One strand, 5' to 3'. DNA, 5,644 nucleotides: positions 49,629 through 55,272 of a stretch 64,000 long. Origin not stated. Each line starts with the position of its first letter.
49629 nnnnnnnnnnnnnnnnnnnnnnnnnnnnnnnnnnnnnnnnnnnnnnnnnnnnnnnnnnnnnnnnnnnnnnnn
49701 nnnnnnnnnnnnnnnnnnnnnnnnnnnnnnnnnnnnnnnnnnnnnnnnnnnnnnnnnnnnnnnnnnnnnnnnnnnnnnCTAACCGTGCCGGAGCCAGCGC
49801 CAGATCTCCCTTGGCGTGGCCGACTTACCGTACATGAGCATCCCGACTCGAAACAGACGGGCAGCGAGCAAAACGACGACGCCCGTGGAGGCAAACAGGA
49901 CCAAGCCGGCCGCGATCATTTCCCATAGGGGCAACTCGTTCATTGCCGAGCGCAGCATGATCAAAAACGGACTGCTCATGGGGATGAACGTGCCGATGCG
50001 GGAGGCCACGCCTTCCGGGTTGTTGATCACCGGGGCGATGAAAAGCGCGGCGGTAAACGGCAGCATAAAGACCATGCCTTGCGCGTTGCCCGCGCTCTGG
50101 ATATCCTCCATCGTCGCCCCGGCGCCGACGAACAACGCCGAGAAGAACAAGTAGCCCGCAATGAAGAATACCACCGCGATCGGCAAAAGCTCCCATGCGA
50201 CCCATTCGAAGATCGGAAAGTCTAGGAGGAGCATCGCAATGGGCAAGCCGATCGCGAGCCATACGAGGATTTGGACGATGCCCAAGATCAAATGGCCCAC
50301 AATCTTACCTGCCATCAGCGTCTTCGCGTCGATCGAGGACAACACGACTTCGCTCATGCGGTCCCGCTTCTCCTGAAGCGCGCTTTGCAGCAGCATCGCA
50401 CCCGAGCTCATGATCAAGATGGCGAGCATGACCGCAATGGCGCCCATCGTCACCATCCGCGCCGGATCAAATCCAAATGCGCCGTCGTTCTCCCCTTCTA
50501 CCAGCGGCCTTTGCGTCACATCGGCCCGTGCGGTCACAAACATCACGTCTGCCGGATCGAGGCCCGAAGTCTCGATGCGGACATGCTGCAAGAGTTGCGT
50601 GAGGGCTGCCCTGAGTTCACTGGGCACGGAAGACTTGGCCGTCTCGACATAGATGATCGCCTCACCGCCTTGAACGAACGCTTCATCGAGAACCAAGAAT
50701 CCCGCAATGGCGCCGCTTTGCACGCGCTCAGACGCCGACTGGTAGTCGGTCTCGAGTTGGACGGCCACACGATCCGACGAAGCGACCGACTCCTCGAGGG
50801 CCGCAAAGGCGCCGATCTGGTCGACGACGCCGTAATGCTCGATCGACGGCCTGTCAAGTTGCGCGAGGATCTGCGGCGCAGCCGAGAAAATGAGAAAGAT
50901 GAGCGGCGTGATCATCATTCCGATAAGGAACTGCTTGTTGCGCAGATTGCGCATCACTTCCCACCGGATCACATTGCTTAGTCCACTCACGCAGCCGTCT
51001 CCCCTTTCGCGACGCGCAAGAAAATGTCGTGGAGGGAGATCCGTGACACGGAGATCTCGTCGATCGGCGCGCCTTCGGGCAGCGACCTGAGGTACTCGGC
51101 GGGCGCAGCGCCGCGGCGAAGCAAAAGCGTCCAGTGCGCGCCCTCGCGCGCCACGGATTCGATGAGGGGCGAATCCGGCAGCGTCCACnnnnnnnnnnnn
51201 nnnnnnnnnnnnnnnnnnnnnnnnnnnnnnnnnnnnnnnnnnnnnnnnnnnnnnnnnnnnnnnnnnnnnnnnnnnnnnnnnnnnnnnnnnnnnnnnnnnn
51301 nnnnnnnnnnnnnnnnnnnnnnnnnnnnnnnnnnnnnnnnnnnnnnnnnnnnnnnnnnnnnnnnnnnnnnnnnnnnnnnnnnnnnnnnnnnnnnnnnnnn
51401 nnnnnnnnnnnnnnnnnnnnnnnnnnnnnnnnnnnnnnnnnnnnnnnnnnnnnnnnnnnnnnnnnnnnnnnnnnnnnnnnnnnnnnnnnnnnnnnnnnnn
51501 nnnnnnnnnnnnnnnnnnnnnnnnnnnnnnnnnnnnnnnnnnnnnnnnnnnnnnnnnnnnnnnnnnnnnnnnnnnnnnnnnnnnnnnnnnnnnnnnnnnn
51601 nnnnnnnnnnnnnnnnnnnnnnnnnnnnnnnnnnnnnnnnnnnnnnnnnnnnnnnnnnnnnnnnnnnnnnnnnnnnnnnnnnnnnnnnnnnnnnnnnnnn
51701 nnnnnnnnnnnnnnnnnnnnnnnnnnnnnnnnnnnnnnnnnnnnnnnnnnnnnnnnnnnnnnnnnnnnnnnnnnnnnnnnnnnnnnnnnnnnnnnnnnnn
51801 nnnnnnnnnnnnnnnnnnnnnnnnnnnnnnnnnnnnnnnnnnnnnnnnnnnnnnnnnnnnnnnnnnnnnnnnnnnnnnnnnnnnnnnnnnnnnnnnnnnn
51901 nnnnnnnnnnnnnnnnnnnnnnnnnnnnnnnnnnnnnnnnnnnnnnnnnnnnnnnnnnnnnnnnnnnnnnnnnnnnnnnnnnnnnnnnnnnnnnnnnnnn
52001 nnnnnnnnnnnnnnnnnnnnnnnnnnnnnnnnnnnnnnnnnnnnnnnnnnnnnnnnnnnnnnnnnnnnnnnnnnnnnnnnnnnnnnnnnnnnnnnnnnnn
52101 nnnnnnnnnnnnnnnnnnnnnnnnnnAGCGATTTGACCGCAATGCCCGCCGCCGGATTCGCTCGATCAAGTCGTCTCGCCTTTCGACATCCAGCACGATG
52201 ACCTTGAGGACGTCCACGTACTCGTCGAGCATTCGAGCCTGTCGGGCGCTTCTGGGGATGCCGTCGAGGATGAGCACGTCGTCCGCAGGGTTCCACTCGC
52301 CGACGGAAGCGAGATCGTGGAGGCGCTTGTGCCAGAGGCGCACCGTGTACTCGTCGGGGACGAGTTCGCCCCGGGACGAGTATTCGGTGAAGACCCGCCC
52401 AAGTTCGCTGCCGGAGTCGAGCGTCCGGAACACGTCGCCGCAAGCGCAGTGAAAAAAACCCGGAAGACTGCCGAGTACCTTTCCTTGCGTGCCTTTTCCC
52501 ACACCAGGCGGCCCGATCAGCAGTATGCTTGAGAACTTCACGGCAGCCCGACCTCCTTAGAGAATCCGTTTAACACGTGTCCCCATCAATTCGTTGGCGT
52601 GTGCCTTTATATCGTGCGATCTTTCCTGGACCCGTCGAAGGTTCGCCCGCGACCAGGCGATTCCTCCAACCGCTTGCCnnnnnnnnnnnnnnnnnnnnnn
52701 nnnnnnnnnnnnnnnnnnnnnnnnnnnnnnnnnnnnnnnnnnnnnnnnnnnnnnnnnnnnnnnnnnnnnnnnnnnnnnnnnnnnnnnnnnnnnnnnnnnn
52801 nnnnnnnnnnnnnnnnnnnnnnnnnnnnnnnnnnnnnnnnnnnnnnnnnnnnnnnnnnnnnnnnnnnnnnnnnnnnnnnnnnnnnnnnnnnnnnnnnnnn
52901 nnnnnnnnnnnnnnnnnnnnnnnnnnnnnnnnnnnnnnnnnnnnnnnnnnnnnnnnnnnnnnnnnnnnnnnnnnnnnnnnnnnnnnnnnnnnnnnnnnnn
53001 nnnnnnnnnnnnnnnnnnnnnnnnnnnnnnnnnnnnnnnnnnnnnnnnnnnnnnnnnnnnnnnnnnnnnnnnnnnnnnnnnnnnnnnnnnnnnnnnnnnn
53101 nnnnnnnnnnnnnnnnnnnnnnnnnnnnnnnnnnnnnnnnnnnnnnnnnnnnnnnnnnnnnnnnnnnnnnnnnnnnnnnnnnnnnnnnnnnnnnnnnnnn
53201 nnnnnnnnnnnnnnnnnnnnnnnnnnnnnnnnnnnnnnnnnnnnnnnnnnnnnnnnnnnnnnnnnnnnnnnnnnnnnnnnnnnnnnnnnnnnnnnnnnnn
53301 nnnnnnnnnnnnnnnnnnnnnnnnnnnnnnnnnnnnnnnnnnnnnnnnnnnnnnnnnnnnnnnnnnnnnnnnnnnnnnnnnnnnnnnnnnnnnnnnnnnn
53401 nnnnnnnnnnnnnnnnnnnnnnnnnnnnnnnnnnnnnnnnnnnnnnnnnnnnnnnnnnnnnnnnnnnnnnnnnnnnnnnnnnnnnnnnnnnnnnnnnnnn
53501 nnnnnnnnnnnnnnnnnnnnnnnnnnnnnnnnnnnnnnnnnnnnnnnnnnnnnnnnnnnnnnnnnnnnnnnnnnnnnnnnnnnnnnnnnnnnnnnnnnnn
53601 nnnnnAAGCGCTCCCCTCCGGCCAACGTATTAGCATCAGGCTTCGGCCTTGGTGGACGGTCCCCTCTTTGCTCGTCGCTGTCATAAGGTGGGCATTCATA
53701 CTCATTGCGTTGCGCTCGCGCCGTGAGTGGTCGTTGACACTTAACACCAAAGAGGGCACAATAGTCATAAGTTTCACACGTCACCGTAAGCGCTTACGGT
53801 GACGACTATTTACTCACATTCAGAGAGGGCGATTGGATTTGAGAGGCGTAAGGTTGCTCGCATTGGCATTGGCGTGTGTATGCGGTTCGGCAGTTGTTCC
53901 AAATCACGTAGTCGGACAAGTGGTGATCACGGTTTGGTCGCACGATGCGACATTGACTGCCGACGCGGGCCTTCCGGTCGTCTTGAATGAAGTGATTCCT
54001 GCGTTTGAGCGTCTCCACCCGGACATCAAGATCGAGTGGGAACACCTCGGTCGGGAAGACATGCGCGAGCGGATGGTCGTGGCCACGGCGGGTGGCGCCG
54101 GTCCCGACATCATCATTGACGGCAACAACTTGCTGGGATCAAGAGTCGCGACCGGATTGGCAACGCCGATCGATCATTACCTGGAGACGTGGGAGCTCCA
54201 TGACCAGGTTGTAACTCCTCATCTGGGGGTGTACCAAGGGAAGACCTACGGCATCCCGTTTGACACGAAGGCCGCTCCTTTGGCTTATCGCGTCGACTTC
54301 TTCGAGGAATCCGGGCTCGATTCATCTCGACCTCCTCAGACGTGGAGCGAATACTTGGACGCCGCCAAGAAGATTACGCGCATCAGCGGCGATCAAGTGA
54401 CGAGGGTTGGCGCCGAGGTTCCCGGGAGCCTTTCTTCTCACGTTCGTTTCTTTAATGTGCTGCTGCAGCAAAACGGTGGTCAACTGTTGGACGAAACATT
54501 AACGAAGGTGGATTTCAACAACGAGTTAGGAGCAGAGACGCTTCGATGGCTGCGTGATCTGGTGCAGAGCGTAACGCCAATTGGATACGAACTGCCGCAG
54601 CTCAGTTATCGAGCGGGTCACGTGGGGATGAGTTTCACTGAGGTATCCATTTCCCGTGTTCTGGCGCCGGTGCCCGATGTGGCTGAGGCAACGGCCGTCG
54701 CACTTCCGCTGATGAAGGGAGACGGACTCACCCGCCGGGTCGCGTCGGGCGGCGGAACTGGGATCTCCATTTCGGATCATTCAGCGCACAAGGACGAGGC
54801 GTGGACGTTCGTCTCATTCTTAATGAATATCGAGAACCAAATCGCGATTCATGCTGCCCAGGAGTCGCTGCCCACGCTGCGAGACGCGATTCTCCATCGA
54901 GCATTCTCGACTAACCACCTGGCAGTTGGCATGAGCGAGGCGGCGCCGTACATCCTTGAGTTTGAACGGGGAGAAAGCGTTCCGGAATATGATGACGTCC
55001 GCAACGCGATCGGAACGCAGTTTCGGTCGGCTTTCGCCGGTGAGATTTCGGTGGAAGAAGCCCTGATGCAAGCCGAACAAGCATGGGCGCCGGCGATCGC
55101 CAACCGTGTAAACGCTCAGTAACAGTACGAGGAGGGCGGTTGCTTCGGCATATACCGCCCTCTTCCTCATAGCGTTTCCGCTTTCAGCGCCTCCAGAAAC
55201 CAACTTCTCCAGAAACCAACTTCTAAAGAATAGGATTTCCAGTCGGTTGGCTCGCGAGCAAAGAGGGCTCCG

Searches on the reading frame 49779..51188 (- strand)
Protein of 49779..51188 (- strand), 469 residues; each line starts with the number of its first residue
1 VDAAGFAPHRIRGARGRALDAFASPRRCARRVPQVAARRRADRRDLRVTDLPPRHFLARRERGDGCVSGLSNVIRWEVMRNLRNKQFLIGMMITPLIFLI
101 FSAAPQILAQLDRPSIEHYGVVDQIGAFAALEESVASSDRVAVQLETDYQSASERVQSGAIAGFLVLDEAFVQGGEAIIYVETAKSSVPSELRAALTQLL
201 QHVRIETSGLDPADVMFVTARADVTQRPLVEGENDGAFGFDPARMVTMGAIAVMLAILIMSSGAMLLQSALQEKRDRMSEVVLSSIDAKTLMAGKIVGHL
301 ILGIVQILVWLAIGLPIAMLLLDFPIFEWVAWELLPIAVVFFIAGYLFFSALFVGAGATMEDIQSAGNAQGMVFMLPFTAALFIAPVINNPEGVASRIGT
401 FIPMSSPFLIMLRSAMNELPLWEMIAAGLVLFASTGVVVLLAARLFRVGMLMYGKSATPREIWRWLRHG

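Call 63: search_protein_families(library=pfam, proteins=[window:49779-51188:-], max_evalue=0.00001)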
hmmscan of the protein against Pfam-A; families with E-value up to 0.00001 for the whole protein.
window:49779-51188:- (469 aa): 1 family
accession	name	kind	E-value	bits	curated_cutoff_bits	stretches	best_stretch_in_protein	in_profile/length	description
PF12698.13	ABC2_membrane_3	-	6.8e-36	124.5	31.6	1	85-443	1-346/347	ABC-2 family transporter protein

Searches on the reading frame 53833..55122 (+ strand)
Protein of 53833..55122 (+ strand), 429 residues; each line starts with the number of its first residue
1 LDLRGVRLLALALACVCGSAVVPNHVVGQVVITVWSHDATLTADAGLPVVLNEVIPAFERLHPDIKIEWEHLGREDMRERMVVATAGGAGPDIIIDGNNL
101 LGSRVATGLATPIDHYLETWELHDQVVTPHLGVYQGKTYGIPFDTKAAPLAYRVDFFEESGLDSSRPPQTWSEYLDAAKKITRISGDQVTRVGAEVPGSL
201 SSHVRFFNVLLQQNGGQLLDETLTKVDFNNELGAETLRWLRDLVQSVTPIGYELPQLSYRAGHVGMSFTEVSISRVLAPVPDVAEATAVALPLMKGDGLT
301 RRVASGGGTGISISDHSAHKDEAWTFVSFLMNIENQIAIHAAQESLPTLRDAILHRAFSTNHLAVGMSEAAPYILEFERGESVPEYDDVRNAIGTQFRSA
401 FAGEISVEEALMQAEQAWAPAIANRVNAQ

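Call 63: search_protein_families(library=pfam, proteins=[window:53833-55122:+], max_evalue=0.00001)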
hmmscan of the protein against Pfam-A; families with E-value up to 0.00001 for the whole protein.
window:53833-55122:+ (429 aa): 2 families
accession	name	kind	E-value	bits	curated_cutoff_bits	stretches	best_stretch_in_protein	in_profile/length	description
PF01547.30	SBP_bac_1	-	2.3e-32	113.7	26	1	51-336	10-306/307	Bacterial extracellular solute-binding protein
PF13416.11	SBP_bac_8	-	6.6e-27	95.4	27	1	55-361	3-274/279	Bacterial extracellular solute-binding protein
